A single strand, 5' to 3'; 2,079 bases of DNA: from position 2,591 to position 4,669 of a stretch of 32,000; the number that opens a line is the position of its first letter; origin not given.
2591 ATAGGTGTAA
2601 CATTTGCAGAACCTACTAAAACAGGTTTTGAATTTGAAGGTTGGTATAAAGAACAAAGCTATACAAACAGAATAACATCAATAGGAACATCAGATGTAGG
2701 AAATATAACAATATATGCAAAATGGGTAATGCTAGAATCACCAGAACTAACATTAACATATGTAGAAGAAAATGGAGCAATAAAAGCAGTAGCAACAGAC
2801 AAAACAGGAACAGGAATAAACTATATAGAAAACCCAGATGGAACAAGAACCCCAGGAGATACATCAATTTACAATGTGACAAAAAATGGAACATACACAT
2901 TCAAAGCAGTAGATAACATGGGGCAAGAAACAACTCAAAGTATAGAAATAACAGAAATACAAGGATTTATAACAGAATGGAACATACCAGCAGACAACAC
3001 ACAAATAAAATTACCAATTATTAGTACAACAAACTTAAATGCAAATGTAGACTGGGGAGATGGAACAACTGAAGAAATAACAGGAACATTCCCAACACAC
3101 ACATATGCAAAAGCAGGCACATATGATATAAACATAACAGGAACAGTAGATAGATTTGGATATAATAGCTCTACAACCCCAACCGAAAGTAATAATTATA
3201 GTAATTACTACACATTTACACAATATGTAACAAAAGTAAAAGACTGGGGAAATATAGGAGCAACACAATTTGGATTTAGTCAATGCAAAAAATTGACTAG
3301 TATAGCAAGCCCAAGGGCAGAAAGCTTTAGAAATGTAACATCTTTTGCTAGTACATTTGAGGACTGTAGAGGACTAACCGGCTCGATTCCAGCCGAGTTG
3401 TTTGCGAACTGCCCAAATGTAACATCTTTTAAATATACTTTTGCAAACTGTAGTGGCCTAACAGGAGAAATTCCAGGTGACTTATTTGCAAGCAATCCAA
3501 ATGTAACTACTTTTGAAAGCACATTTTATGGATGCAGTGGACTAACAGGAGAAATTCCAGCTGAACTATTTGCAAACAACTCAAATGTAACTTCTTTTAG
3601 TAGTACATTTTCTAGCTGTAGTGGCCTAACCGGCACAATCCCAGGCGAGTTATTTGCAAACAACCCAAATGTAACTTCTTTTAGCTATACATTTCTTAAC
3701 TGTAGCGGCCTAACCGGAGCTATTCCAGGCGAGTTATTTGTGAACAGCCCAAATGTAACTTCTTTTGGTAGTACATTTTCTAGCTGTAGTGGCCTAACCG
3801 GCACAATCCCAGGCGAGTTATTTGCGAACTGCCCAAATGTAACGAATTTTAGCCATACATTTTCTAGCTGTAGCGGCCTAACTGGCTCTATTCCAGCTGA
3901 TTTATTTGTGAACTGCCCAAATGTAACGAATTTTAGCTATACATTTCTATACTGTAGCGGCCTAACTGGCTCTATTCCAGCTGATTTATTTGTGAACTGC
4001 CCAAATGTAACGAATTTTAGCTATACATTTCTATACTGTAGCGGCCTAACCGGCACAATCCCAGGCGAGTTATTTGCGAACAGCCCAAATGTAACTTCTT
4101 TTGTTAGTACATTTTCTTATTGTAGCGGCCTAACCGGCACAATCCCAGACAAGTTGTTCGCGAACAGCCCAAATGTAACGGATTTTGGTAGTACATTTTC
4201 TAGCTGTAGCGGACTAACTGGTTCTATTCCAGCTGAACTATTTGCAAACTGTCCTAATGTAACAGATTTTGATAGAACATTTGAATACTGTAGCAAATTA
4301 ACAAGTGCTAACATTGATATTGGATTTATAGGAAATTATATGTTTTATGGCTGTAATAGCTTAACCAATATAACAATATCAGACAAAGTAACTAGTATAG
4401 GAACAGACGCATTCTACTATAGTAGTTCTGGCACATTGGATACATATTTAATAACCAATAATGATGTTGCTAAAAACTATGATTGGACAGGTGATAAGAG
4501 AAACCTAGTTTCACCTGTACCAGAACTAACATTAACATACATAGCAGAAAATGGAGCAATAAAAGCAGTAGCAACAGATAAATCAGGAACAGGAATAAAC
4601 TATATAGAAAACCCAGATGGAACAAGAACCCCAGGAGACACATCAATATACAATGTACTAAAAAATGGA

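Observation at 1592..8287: A 2,231-aa adhesin-like protein carries a prepilin-type N-terminus, which may make it a giant modular pilin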

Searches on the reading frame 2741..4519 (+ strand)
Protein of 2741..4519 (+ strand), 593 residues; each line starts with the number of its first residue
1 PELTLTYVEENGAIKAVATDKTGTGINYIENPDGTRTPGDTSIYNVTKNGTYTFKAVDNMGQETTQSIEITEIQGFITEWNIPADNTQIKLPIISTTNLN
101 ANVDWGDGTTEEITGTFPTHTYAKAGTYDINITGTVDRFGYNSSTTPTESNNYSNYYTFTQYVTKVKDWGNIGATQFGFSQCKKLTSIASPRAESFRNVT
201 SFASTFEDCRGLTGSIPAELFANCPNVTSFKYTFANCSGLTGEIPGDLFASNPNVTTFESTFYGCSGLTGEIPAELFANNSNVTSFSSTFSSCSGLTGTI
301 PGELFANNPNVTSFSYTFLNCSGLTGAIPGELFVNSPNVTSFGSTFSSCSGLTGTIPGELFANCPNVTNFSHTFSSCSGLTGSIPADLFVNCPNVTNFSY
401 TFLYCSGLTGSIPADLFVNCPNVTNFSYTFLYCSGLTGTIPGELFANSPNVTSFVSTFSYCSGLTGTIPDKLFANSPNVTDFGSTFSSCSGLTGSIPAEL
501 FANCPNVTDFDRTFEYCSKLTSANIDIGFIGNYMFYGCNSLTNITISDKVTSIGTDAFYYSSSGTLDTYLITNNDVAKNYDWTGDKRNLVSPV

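Call 49: find_homologous_proteins(query=window:2741-4519:+, max_evalue=1e-10)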
Query window:2741-4519:+ (593 aa): 2832 proteins with E <= 1e-10 among 8000 candidates; the best 120 are listed.
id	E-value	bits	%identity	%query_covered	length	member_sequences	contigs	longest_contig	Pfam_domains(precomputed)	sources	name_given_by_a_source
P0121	3.7e-169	582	45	87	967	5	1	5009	PF03382.21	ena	-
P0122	8.0e-161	555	43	89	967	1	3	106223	PF03382.21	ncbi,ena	-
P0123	1.8e-157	543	49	88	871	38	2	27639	PF03382.21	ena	-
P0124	2.7e-151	523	45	89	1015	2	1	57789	PF03382.21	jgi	-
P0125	1.4e-150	521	43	87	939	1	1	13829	PF03382.21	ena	-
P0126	3.1e-149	516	45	78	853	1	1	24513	PF03382.21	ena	-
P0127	3.5e-148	513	47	74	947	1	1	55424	-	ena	-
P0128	1.6e-147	511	36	76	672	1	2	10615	PF03382.21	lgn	-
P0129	4.6e-143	496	44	72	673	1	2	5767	PF03382.21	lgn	-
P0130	5.4e-143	496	43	84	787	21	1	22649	PF03382.21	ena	-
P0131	1.4e-142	494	42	82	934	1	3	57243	-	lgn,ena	-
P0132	2.1e-138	481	48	86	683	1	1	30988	PF03382.21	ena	-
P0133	9.9e-138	478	43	81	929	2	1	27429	PF03382.21,PF13149.13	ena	-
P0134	2.6e-134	467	50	85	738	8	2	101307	PF03382.21,PF00041.28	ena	-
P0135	1.8e-133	464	47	86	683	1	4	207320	PF03382.21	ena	-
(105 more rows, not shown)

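Call 79: predict_structure(alignment_id=A2)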
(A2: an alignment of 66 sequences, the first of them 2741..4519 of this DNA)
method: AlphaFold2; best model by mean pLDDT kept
length: 593 residues; sequences in the alignment: 66
mean_pLDDT: 87.4   pTM: 0.83
mean pLDDT of the five models: 87.4, 87.2, 87.1, 86.5, 84.6
residues with pLDDT >= 90: 440; 70-90: 63; 50-70: 29; < 50: 61
segments of 3 or more residues with pLDDT < 50: 143-155, 548-593
pLDDT, mean of each block of 10 residues (from residue 1): 83 84 92 93 79 94 92 85 96 85 96 93 98 90 47 53 94 91 94 91 95 97 97 98 98 98 98 98 99 98 98 99 98 98 99 98 98 98 98 99 98 98 99 98 98 98 97 97 96 93 93 90 58 70 60 35 30 38 34 31
secondary structure, 60 per line:
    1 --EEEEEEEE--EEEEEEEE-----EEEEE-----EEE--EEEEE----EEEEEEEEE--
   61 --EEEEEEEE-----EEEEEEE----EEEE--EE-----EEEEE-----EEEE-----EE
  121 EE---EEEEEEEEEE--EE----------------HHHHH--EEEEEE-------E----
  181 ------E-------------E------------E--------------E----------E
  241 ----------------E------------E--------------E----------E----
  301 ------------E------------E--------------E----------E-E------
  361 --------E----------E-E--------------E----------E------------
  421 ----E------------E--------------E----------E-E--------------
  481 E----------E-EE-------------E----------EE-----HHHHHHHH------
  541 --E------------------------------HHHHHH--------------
elements in order: E3-10 E13-20 E26-30 E36-38 E41-45 E50-58 E63-70 E76-82 E87-90 E100-104 E110-113 E119-122 E126-135 H156-160 E163-168 H527-534 H574-579

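Call 82: fold_search(model_id=the predicted structure, library=pdb)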
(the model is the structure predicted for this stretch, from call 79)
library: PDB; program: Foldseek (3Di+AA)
matches with E <= 10: 599; with E <= 0.001: 0
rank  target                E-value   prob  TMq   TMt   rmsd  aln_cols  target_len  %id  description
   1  7kwb_A                7.1e-03  0.98  0.11  0.15  12.1       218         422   10  Surface glycan-binding protein B from Bacteroides thetaiotaomicron (released 2021-02-17)
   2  7kv5                  7.4e-03  1.00  0.12  0.26   5.8       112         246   14  Surface glycan-binding protein B from Bacteroides fluxus (released 2021-02-17)
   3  9flw_A                8.6e-03  0.99  0.11  0.13   9.5       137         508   15  CryoEM structure of the fragment-6 (3571-4078) in the grappling hook protein A (GhpA) in the bacterium Aureispira sp.  (released 2024-10-16)
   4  7kv6_AAA              9.9e-03  1.00  0.12  0.26  11.1       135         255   16  Surface glycan-binding protein B from Bacteroides fluxus in complex with mixed-linkage glucotriose (released 2021-02-17)
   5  7kv7_BBB              1.1e-02  1.00  0.12  0.26  11.3       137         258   16  Surface glycan-binding protein B from Bacteroides fluxus in complex with laminaritriose (released 2021-02-17)
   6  2c26                  1.1e-02  0.99  0.11  0.23  14.9       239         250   13  Structural basis for the promiscuous specificity of the carbohydrate- binding modules from the beta-sandwich super famil (released 2005-10-18)
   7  7t0r_A                2.7e-02  0.96  0.11  0.17  13.5       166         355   11  Crystal structure of the anti-CD4 adnectin 6940_B01 as a complex with the extracellular domains of CD4 and ibalizumab  (released 2022-01-12)
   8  9iz9_F                2.8e-02  0.72  0.09  0.12  23.5       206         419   10  VLP structure of Chikungunya virus complexed with C37 Fab, 2f block. (released 2025-08-06)
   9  4l9d_B                3.0e-02  1.00  0.10  0.56   3.4        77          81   16  Crystal structure of the PKD1 domain from Vibrio cholerae metalloprotease PrtV (released 2013-07-10)
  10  5ou7_A                3.1e-02  0.97  0.12  0.31   9.3       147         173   11  Crystal structure of the Glycoprotein VI loop truncation mutant PAVS-PAPYKN (released 2018-09-05)
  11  7t0o_H                3.6e-02  0.94  0.11  0.17  13.3       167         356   11  cryoEM reconstruction of the HIV gp140 in complex with the extracellular domains of CD4 and the adnectin domain of Com (released 2022-01-12)
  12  2gi7_A                4.2e-02  0.96  0.12  0.29   9.8       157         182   11  Crystal structure of human platelet Glycoprotein VI (GPVI) (released 2007-04-03)
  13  6e9b_A                4.6e-02  0.47  0.07  0.11  14.9       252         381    9  Bacteroides ovatus mixed-linkage glucan utilization locus (MLGUL) SGBP-B in complex with mixed-linkage heptasaccharide (released 2019-05-15)
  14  6e57_D                4.8e-02  0.44  0.08  0.10  16.5       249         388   12  Bacteroides ovatus mixed-linkage glucan utilization locus (MLGUL) SGBP-B in complex with mixed-linkage heptasaccharide (released 2019-05-29)
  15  4l9d_A                5.0e-02  1.00  0.11  0.56   3.4        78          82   17  Crystal structure of the PKD1 domain from Vibrio cholerae metalloprotease PrtV (released 2013-07-10)
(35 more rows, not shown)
